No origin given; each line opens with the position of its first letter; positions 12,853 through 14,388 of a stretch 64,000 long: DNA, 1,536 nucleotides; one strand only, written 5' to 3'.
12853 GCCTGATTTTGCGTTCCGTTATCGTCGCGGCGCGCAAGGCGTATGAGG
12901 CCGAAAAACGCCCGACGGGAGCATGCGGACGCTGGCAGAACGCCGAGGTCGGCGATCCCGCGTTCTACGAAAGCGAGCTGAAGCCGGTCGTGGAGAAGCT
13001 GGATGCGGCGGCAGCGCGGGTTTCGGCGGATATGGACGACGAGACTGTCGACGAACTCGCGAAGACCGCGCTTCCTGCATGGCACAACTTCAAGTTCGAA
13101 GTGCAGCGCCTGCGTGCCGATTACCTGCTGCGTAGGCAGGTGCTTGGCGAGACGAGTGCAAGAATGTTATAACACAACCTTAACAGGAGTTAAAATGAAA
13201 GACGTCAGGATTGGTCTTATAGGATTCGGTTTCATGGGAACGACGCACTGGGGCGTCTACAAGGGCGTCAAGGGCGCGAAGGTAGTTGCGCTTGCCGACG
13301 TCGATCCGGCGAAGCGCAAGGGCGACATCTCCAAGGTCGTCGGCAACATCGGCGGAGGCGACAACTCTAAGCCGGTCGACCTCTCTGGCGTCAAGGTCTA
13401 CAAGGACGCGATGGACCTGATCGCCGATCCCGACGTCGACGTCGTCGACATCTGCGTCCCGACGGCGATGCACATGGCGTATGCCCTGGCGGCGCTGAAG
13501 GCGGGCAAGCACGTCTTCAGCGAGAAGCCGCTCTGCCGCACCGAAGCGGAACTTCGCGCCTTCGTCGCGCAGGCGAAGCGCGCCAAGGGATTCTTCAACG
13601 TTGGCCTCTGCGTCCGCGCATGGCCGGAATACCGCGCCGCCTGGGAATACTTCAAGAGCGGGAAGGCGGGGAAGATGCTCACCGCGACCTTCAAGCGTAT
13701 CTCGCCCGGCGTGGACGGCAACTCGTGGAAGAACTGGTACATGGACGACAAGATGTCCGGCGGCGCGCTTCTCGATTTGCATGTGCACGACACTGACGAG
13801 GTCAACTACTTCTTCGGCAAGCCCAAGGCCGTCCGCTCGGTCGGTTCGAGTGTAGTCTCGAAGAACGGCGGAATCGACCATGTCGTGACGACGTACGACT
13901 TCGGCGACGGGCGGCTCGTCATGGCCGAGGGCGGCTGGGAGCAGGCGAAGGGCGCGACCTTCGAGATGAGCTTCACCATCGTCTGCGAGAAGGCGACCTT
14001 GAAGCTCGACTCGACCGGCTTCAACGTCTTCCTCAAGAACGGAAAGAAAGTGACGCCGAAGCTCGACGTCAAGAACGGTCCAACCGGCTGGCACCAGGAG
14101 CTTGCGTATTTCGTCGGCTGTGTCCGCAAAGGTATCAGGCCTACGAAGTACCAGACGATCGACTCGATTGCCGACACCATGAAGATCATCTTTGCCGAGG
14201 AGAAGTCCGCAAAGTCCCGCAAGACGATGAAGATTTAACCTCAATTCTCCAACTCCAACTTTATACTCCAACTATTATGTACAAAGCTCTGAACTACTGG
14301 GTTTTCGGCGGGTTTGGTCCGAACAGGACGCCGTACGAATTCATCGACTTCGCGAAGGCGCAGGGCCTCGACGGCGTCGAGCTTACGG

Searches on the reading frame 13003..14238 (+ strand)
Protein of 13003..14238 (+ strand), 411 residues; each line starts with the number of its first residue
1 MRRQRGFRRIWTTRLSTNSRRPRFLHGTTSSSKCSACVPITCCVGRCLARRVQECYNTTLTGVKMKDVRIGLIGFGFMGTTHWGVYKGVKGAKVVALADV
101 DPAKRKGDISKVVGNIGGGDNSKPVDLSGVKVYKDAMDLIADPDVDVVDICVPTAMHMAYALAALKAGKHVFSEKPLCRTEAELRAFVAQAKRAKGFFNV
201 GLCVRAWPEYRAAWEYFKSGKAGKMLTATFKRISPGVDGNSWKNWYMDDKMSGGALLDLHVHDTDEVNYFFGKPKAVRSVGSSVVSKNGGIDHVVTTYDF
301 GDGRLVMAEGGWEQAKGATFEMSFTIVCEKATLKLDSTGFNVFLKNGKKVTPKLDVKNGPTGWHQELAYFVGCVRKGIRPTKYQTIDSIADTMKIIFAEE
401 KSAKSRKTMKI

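Call 21: search_protein_families(library=pfam, proteins=[window:13003-14238:+], max_evalue=0.01)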
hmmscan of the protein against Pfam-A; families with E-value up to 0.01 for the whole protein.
window:13003-14238:+ (411 aa): 5 families
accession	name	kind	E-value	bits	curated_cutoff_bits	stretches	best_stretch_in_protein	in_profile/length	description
PF01408.29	GFO_IDH_MocA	-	1.7e-21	77.5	24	1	68-201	1-119/120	Oxidoreductase family, NAD-binding Rossmann fold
PF22725.1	GFO_IDH_MocA_C3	-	1.3e-17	64.4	27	1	210-333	1-123/124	GFO/IDH/MocA C-terminal domain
PF02894.22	GFO_IDH_MocA_C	-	3.9e-09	37.1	22.9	1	220-334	7-128/218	Oxidoreductase family, C-terminal alpha/beta domain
PF03447.22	NAD_binding_3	-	0.0029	18.7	24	1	91-195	21-109/116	Homoserine dehydrogenase, NAD binding domain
PF02629.25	CoA_binding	-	0.008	17.3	22.3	0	66-168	2-87/97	CoA binding domain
